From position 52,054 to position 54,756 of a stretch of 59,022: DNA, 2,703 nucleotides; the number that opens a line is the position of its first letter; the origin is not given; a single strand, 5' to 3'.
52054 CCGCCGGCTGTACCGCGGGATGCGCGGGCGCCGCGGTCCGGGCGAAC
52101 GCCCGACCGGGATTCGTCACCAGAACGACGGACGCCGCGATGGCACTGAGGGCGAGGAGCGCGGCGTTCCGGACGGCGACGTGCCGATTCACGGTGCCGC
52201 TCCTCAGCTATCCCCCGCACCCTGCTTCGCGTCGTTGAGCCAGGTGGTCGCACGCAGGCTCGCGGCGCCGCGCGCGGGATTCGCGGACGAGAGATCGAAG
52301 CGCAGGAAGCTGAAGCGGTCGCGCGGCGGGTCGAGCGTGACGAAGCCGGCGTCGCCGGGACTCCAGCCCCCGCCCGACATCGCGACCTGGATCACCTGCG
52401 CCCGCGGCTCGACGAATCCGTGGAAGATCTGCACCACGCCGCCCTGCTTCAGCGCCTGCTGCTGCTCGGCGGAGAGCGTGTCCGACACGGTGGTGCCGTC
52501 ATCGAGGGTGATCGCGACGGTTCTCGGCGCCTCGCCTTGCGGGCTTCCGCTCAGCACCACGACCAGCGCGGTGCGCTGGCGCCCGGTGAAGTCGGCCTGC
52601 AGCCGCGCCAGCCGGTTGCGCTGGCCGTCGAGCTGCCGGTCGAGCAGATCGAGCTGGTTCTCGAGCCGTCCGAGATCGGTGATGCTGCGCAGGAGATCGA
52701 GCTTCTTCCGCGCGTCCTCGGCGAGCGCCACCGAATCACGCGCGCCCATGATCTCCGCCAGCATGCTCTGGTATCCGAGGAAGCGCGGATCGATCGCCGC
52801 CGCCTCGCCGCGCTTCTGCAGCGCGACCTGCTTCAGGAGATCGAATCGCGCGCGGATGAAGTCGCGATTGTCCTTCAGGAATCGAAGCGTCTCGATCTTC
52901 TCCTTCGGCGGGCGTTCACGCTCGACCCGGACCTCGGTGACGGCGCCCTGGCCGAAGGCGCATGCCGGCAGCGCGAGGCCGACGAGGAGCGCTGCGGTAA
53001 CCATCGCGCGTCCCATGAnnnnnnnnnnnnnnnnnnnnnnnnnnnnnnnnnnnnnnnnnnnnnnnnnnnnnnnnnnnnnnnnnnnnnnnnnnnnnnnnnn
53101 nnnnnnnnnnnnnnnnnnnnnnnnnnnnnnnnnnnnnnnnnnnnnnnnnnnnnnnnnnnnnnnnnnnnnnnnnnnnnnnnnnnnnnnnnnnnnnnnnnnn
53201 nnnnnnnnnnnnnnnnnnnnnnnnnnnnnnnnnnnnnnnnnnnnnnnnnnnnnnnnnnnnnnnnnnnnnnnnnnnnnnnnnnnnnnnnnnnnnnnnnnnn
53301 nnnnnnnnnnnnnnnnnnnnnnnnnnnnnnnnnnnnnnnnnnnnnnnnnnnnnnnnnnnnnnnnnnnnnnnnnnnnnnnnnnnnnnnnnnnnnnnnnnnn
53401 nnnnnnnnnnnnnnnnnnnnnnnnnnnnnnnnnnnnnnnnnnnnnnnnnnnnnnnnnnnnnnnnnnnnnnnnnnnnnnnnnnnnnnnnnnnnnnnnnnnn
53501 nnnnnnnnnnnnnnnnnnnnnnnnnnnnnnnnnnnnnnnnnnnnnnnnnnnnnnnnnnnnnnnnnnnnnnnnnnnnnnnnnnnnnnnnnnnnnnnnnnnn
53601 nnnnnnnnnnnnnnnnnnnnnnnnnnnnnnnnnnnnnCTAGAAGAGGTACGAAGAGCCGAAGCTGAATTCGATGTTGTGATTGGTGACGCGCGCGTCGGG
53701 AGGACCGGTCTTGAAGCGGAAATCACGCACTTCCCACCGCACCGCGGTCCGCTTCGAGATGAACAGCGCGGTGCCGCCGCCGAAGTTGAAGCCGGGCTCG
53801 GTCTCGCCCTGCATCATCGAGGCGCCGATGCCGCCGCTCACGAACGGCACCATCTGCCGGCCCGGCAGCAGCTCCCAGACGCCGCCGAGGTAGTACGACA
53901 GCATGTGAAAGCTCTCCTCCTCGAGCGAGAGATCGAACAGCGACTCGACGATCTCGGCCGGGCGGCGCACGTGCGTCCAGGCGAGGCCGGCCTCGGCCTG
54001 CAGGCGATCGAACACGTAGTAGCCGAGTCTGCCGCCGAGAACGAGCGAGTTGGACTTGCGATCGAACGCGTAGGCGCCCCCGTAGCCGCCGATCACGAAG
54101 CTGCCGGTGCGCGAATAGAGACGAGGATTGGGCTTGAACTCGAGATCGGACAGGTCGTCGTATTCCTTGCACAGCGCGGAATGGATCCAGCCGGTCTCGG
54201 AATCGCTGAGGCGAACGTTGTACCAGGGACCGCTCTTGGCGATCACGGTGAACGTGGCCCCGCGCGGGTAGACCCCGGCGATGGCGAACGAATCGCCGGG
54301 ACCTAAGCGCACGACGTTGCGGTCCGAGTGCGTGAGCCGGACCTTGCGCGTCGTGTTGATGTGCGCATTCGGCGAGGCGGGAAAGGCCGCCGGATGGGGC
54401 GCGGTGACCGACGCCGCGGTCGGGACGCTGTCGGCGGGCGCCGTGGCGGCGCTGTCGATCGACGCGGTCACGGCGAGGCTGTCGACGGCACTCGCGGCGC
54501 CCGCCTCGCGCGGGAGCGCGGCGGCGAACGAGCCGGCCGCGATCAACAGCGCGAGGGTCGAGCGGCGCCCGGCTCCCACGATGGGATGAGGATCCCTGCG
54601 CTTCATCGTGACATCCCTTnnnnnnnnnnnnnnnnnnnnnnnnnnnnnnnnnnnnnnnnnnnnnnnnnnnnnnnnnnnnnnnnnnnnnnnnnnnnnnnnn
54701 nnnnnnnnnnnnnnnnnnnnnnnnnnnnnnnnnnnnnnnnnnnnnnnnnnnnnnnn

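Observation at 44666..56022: Glt/Nfs-like envelope-spanning gene cluster outside a myxobacterial context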

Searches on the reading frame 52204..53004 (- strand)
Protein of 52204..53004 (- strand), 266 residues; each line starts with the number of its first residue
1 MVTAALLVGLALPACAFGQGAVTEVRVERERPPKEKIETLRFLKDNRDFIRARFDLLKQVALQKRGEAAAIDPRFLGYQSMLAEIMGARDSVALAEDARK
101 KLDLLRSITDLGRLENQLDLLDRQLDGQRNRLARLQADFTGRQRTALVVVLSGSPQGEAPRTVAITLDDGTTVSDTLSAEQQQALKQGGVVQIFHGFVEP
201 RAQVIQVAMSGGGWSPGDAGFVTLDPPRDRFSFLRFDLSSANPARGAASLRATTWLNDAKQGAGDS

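Call 59: search_protein_families(library=pfam, proteins=[window:52204-53004:-], max_evalue=10)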
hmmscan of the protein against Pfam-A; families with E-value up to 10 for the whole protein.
window:52204-53004:- (266 aa): 2 families
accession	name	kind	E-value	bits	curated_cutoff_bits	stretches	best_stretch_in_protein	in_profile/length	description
PF14316.11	DUF4381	-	0.17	12.6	27.2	1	9-67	27-88/145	Domain of unknown function (DUF4381)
PF24989.1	DUF7776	-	0.24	12.3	27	0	94-129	5-38/70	Domain of unknown function (DUF7776)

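Call 64: search_protein_families(library=pfam, alignment_id=A4, max_evalue=1)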
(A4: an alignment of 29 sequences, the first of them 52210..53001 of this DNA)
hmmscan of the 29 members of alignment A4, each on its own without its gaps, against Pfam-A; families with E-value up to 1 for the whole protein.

A. member 1, window:52210-53001:- (264 aa): 1 family
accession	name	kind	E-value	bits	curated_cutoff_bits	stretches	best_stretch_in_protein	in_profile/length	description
PF24989.1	DUF7776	-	0.24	12.3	27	0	93-128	5-38/70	Domain of unknown function (DUF7776)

B. families by the number of members that match (of 29 scanned): 16 families
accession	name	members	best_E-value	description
PF11180.13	DUF2968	6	0.021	Protein of unknown function (DUF2968)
PF07883.17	Cupin_2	2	0.023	Cupin domain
PF24989.1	DUF7776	2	0.18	Domain of unknown function (DUF7776)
PF13101.12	DUF3945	1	0.025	Protein of unknown function (DUF3945)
PF23991.1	DUF7310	1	0.035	Coiled-coil region of unknown function (DUF7310)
PF00435.27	Spectrin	1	0.037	Spectrin repeat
PF16526.10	CLZ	1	0.055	C-terminal leucine zipper domain of cyclic nucleotide-gated channels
PF10867.13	DUF2664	1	0.06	Protein of unknown function (DUF2664)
PF17874.7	TPR_MalT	1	0.075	MalT-like TPR region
PF03980.19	Nnf1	1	0.088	Nnf1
PF05309.16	TraE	1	0.11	TraE protein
PF09450.16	DUF2019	1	0.24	Domain of unknown function (DUF2019)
PF06160.17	EzrA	1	0.25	Septation ring formation regulator, EzrA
PF14257.11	DUF4349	1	0.27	Domain of unknown function (DUF4349)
PF05278.17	PEARLI-4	1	0.3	Arabidopsis phospholipase-like protein (PEARLI 4)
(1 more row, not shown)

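Call 66: search_solved_structures(query=A4, max_evalue=1)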
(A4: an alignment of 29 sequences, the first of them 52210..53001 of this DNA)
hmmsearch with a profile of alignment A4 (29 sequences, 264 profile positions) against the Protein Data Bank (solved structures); distinct sequences matched with E-value up to 1: 6.
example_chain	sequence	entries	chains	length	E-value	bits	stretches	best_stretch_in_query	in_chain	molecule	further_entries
7wu7_6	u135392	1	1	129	0.013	17.9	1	108-143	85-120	Prefoldin subunit 6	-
6z0l_A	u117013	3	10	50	0.052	16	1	106-135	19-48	Positive Strand | 'Positive' Strand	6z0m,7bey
9rgy_A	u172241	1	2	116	0.08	15.3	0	109-137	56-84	sc-apCC3-CW-0NTT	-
1g6u_A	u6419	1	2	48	0.15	14.5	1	106-135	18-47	DOMAIN SWAPPED DIMER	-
6z0l_B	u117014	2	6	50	0.19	14.1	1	106-134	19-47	Cys-N2 Strand | 'Cys-N2-SO3-' Strand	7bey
6z0m_B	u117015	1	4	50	0.32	13.4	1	106-134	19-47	Cys-Ncap strand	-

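Call 72: predict_structure(protein=window:52204-53004:-)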
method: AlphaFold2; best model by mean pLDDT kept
length: 266 residues; sequences in the alignment: 1
mean_pLDDT: 52.3   pTM: 0.31
mean pLDDT of the five models: 52.3, 51.5, 50.5, 47.3, 40.2
residues with pLDDT >= 90: 0; 70-90: 46; 50-70: 91; < 50: 129
segments of 3 or more residues with pLDDT < 50: 1-32, 34-36, 61-63, 66-92, 212-233, 237-266
pLDDT, mean of each block of 10 residues (from residue 1): 32 31 31 48 54 55 47 46 41 55 56 75 86 61 57 62 72 80 74 63 61 41 38 47 33 30 29
secondary structure, 60 per line:
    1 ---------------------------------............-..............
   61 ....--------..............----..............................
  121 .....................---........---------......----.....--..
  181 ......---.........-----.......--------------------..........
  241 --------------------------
elements in order: H34-45 H47-64 H73-86 H91-141 E145-152 E162-167 E172-176 H179-186 E190-198 E204-210 E231-237

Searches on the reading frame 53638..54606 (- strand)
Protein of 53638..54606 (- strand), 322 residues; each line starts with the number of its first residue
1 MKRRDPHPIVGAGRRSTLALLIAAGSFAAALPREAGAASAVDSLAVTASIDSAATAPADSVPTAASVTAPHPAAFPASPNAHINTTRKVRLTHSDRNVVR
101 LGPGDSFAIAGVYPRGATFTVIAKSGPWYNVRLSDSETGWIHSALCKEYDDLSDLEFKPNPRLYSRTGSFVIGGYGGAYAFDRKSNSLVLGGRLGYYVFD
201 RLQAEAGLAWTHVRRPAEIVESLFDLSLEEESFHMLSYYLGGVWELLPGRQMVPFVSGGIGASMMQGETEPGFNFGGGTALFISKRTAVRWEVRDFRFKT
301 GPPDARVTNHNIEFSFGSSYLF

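Call 4: search_protein_families(library=ncbifam, proteins=[window:53638-54606:-], max_evalue=0.1)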
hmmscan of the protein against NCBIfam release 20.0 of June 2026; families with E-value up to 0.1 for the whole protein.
window:53638-54606:- (322 aa): 3 families
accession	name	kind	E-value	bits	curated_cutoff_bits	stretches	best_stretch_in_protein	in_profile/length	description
TIGR04565.1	OMP_myx_plus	subfamily_domain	1.7e-17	63.9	60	1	177-322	2-161/161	outer membrane beta-barrel domain-containing protein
TIGR04211.1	SH3_and_anchor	equivalog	0.00042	20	65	1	99-144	10-56/198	TIGR04211 family SH3 domain-containing protein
TIGR03900.1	prc_long_Delta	hypoth_equivalog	0.023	12.7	660.95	1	75-148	777-851/973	MXAN_5808 family serine peptidase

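Call 5: search_protein_families(library=pfam, proteins=[window:53638-54606:-], max_evalue=0.1)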
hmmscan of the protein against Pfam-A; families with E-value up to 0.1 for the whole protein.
window:53638-54606:- (322 aa): 5 families
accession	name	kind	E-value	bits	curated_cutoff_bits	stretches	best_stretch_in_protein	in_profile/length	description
PF08239.17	SH3_3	-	4.6e-08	33.6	27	1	99-144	5-51/54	Bacterial SH3 domain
PF13505.12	OMP_b-brl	-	3.2e-06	27.9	28.7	1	173-317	26-172/175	Outer membrane protein beta-barrel domain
PF06347.19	SH3_4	-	0.00037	20.6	24.1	1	95-145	3-53/56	Bacterial SH3 domain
PF05899.18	Cupin_3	-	0.04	14.1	23.5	0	251-298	27-70/74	EutQ-like cupin domain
PF18348.7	SH3_16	-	0.044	14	25.8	1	116-143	18-46/49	Bacterial dipeptidyl-peptidase Sh3 domain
